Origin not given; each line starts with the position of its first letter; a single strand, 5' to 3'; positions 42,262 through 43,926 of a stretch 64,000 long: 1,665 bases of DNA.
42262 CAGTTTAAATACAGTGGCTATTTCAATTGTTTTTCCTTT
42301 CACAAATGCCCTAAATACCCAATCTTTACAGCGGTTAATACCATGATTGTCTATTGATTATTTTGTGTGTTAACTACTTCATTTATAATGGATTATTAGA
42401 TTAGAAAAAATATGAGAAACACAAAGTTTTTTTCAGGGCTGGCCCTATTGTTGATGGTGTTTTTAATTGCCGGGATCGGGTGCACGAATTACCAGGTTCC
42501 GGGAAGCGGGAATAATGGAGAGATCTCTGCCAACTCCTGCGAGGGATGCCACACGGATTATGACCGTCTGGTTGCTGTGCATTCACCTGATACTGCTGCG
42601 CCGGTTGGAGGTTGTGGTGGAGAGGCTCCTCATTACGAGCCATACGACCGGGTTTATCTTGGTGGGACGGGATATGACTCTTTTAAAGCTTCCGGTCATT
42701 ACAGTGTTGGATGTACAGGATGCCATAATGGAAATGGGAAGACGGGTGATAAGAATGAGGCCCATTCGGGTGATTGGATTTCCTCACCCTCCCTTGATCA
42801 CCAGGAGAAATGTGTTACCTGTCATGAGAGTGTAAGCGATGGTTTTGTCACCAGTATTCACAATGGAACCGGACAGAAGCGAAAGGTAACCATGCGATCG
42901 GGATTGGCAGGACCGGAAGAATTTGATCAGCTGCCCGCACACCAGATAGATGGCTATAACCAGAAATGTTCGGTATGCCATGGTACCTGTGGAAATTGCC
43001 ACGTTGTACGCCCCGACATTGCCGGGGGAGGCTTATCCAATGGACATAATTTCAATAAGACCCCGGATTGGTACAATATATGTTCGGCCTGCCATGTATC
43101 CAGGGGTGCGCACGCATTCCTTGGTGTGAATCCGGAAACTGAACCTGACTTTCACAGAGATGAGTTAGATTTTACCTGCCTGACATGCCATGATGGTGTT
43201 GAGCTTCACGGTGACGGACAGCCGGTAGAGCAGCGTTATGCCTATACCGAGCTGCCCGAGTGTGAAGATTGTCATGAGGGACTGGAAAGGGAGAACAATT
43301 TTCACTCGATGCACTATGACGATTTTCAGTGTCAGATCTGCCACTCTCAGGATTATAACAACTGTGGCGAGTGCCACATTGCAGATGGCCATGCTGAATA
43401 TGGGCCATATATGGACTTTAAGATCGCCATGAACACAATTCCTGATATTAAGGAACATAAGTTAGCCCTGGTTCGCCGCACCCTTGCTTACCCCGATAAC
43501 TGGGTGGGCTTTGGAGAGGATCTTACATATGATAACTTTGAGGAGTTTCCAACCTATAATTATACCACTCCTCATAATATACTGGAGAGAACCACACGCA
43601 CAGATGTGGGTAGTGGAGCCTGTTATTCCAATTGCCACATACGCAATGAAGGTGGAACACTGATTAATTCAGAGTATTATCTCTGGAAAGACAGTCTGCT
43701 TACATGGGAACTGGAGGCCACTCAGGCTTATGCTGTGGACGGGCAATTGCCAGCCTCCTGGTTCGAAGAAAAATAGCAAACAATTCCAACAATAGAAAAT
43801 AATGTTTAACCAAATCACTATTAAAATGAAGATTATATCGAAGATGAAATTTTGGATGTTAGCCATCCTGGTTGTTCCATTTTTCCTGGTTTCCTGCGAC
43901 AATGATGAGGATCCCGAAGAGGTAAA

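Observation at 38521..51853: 13-kb multihaem cytochrome island with no catalytic reductase, built mostly of lipoproteins and bracketed by two FNR-like regulators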

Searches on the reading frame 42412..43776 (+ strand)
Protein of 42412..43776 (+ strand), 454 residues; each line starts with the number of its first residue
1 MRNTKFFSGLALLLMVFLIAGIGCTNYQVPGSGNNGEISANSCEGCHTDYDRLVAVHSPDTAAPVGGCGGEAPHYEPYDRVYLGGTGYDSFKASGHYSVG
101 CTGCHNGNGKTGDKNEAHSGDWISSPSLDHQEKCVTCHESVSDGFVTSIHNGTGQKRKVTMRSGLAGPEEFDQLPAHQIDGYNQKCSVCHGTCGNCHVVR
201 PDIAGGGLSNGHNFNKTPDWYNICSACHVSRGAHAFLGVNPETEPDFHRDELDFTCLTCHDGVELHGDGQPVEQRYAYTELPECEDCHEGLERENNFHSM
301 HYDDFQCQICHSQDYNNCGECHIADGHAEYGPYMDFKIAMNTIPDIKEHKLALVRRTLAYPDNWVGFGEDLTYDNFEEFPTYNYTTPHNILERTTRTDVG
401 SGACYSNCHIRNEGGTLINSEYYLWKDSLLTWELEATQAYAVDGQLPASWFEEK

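Call 3: search_protein_families(library=pfam, proteins=[window:42412-43776:+], max_evalue=0.01)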
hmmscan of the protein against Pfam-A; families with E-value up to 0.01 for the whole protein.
window:42412-43776:+ (454 aa): 3 families
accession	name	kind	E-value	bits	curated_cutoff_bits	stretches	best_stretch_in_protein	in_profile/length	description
PF14522.11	Cytochrome_C7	-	1.3e-05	25.3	24.8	0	246-322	6-66/67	Cytochrome c7 and related cytochrome c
PF14537.11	Cytochrom_c3_2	-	0.00095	20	25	0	251-322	4-78/79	Cytochrome c3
PF22113.1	Mtrc-MtrF_II-IV_dom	-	0.0011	19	30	0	145-261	52-164/176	Outer membrane cytochrome MtrC/MtrF-like, domains II/IV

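Call 5: search_protein_families(library=ncbifam, proteins=[window:42412-43776:+], max_evalue=0.01)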
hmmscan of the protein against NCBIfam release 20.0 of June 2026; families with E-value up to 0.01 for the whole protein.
window:42412-43776:+ (454 aa): 1 family
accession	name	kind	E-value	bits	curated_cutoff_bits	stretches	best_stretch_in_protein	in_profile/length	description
TIGR04315.1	octaheme_Shew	subfamily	0.0018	17.3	375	1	239-311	171-250/440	tetrathionate reductase family octaheme c-type cytochrome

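Call 63: search_protein_families(library=ncbifam, alignment_id=A2, max_evalue=0.00001)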
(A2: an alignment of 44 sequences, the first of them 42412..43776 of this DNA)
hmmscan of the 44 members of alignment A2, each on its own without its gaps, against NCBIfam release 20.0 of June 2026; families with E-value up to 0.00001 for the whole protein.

A. member 1, window:42412-43776:+ (454 aa): 0 families

B. families by the number of members that match (of 44 scanned): 18 families
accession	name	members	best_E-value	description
TIGR03508.1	decahem_SO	12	4.6e-16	DmsE family decaheme c-type cytochrome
NF040943.1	cytoc3_ExtM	11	9.1e-19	selenite/tellurite reduction operon c-type cytochrome ExtM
NF040967.1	cytc_ExtN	10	8.8e-16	selenite/tellurite reduction operon c-type cytochrome ExtN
NF040968.1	FeS_ExtO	10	2.9e-15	selenite/tellurite reduction operon b-type cytochrome iron-sulfur cluster-binding subunit ExtO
NF041028.1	decahem_GSU2203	5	6.8e-11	GSU2203 family decaheme c-type cytochrome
TIGR04315.1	octaheme_Shew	4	5.7e-10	tetrathionate reductase family octaheme c-type cytochrome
NF041198.1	UshA_like_PCGU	3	4.9e-14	UshA-like (seleno)protein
NF008557.0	PRK11493.1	2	1.5e-38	3-mercaptopyruvate sulfurtransferase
TIGR03153.1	cytochr_NrfH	2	3.5e-15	cytochrome c nitrite reductase small subunit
NF040901.1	SeO3_TeO2_ExtH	2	2e-13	selenite/tellurite reduction operon rhodanese-like protein ExtH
NF041203.1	rhodanese_LYCAU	2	1.7e-12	rhodanese-related (seleno)protein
NF006444.0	PRK08762.1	2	2.5e-09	molybdopterin-synthase adenylyltransferase MoeB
NF008659.0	PRK11659.1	2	4.1e-08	cytochrome c nitrite reductase pentaheme subunit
NF045713.1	CxxCH_16_HmcA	2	2.7e-07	sulfate respiration complex hexadecaheme cytochrome HmcA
TIGR03507.1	decahem_SO1788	1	8.1e-09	OmcA/MtrC family decaheme c-type cytochrome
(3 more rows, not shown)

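Call 65: find_homologous_proteins(query=A2, max_evalue=1e-10)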
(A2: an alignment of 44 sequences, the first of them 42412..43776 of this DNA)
Query A2 (44 sequences) (454 aa, profile of the alignment): 897 proteins with E <= 1e-10 among 8000 candidates; the best 120 are listed.
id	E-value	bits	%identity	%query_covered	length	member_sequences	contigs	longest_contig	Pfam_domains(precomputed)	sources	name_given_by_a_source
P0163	2.9e-142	493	31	74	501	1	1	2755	PF14537.12,PF14522.12,PF22113.2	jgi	jgi:hypothetical protein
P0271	3.6e-142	492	31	83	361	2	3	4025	PF14537.12,PF14522.12,PF22113.2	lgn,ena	-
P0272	2.3e-141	490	32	82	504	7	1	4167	PF14537.12,PF14522.12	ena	-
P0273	5.6e-136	472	31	82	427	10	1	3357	PF09699.16,PF14537.12,PF13435.12,PF14522.12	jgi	jgi:thiosulfate/3-mercaptopyruvate sulfurtransferase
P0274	3.1e-135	469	32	82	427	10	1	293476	PF14537.12,PF13435.12,PF14522.12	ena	-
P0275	4.2e-135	469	31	81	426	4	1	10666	PF14537.12,PF13435.12,PF14522.12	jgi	-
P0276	4.3e-135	469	30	83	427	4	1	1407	PF14537.12,PF13435.12,PF14522.12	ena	-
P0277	5.3e-135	469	30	82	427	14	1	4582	PF14537.12,PF13435.12,PF14522.12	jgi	-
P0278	9.2e-135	468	34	80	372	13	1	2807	PF14537.12,PF14522.12,PF22113.2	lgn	-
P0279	1.3e-134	467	34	79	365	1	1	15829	PF14537.12,PF14522.12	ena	-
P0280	3.3e-134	466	33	81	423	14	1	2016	PF14537.12,PF13435.12,PF14522.12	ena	-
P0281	3.4e-133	463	46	97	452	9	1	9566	PF14522.12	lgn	-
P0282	1.0e-132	461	47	98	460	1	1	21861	PF14522.12,PF22113.2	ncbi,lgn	-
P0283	2.5e-132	460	47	98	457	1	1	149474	PF14522.12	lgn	-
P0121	4.6e-132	459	51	93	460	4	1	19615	PF14522.12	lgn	-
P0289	1.5e-131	457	29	81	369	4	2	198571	PF14537.12,PF14522.12,PF22113.2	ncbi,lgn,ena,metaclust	metaclust:\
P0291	2.1e-131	457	48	96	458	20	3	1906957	PF14522.12,PF22113.2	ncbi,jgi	jgi:thiosulfate/3-mercaptopyruvate sulfurtransferase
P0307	2.8e-130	453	51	99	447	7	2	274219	PF02085.22,PF14522.12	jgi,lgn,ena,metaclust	metaclust:\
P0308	2.9e-130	453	47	99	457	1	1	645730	PF14537.12,PF14522.12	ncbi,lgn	-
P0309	3.5e-130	453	50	98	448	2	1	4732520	PF14522.12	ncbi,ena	-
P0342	6.4e-129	449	52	97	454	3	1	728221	PF14522.12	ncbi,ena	-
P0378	1.4e-127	444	49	98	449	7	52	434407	PF14522.12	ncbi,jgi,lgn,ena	jgi:thiosulfate/3-mercaptopyruvate sulfurtransferase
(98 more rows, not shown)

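Call 71: search_solved_structures(query=A3, max_evalue=1, show_alignments=2)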
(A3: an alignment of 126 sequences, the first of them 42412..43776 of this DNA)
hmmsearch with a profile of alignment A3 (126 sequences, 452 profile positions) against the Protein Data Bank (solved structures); distinct sequences matched with E-value up to 1: 26.
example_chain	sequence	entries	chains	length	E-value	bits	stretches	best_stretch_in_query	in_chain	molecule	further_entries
1sp3_A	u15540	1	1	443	7.2e-08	35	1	177-310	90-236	cytochrome c, putative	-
3pmq_A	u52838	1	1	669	0.00016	24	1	220-316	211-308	Decaheme cytochrome c MtrF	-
28pb_A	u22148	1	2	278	0.00094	21.4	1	88-155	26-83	Cytochrome c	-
3bng_A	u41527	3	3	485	0.0024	20.1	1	86-149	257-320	Cytochrome c-552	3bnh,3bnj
1fs7_A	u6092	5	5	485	0.0027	19.9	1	86-149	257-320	CYTOCHROME C NITRITE REDUCTASE | Cytochrome c-552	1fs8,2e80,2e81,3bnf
2j7a_A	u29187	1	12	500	0.0033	19.6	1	85-147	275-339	CYTOCHROME C NITRITE REDUCTASE NRFA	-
1fs9_A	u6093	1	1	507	0.0034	19.6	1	86-149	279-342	CYTOCHROME C NITRITE REDUCTASE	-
2vr0_A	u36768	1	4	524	0.0035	19.6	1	85-147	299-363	CYTOCHROME C NITRITE REDUCTASE, CATALYTIC SUBUNIT NFRA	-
5ze8_A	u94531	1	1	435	0.0036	19.5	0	129-153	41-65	cytochrome c552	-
1qdb_A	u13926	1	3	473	0.0096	18.1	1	85-151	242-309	CYTOCHROME C NITRITE REDUCTASE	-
1ehj_A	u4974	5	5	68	0.012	17.8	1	83-138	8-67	CYTOCHROME C7 | CYTOCHROME C551.5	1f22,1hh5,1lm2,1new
1kwj_A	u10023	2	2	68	0.012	17.8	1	83-138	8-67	cytochrome c7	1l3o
1m1p_A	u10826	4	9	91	0.022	16.9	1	253-324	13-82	Small tetraheme cytochrome c | Periplasmic tetraheme cytochrome c CctA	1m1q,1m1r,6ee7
6hr0_A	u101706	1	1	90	0.027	16.6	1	255-324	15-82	Cytochrome C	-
4wjy_A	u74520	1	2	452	0.036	16.2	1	129-230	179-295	Cytochrome c-552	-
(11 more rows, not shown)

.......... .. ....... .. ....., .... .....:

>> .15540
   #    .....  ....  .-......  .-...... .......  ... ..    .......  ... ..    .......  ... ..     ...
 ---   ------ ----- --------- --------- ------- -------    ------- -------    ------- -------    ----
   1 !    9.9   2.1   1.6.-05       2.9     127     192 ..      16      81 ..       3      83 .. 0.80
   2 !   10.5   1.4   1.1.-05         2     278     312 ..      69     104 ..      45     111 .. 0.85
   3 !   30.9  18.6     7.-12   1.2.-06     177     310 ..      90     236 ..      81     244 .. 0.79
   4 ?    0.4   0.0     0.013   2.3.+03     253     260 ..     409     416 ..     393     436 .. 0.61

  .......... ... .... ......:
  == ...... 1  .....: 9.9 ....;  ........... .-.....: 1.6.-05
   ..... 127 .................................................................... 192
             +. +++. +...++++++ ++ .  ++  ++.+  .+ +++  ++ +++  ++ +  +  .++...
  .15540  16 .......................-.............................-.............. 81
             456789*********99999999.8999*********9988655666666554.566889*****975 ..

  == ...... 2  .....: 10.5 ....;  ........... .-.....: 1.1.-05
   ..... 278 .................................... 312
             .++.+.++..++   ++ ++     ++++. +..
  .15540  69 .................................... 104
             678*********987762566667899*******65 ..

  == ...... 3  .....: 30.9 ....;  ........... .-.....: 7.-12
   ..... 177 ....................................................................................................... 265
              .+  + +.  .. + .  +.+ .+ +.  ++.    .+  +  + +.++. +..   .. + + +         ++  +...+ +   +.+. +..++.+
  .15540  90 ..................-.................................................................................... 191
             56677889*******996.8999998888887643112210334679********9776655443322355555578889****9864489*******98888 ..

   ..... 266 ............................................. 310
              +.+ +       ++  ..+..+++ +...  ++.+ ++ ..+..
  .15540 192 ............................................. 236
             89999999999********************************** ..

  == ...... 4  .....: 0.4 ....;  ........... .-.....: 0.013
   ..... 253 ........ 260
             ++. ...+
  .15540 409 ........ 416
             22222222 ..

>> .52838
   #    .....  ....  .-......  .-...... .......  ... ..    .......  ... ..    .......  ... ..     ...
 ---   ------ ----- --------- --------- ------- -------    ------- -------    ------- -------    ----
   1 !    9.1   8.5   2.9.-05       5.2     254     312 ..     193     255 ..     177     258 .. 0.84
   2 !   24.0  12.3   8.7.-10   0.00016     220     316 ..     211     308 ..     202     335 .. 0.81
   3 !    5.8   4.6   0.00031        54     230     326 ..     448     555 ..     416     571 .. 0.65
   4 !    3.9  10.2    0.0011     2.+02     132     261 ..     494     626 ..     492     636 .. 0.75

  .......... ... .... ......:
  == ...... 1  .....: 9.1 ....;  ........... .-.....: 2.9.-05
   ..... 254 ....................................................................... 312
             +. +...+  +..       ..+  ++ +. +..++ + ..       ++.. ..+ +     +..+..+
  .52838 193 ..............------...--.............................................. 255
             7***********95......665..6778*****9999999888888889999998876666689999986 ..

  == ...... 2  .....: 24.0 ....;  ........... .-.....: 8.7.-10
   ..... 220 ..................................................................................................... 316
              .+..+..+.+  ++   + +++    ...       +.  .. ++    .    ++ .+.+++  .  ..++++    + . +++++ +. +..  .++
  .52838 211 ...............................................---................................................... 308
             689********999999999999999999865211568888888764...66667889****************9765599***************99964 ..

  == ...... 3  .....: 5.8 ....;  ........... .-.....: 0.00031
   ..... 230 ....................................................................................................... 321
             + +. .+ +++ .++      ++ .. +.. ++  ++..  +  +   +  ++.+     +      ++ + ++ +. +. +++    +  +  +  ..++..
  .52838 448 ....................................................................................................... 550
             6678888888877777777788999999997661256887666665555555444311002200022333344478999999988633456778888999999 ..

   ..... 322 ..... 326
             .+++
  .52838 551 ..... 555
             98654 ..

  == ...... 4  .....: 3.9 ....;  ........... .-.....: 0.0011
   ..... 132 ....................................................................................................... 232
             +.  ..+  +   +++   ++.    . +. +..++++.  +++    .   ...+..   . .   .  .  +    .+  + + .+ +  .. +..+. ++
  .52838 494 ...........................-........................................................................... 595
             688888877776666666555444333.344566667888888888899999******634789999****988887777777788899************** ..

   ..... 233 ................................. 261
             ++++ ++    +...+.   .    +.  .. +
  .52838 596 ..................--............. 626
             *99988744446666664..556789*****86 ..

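Call 73: predict_structure(alignment_id=A3)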
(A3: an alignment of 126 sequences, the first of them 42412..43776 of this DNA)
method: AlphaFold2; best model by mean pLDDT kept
length: 454 residues; sequences in the alignment: 126
mean_pLDDT: 89.2   pTM: 0.83
mean pLDDT of the five models: 89.2, 88.7, 88.7, 86.6, 83.0
residues with pLDDT >= 90: 319; 70-90: 102; 50-70: 21; < 50: 12
segments of 3 or more residues with pLDDT < 50: 25-35
pLDDT, mean of each block of 10 residues (from residue 1): 70 90 52 56 95 93 71 90 95 95 95 95 94 94 92 92 95 92 86 91 89 93 89 87 93 95 91 89 92 95 97 88 68 92 96 92 79 90 95 94 91 96 97 96 97 90
secondary structure, 60 per line:
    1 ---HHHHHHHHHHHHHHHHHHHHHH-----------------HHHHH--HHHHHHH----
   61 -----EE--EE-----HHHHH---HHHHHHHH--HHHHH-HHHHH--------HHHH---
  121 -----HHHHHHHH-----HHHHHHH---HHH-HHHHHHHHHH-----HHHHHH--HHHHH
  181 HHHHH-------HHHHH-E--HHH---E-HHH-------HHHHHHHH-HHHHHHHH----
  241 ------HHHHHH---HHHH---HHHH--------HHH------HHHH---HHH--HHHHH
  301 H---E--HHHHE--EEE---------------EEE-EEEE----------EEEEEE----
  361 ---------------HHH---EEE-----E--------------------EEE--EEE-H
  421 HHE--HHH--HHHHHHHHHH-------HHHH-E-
elements in order: H4-25 H43-47 H50-56 H77-81 H85-92 H95-99 H101-105 H114-117 H126-133 H139-145 H153-162 H168-173 H176-185 H193-197 H220-227 H229-236 H247-252 H256-259 H263-266 H284-287 H296-301 H308-311 E315-317 E333-335 E337-340 E351-356 E382-384 E411-413 E416-418 H431-440 H448-451
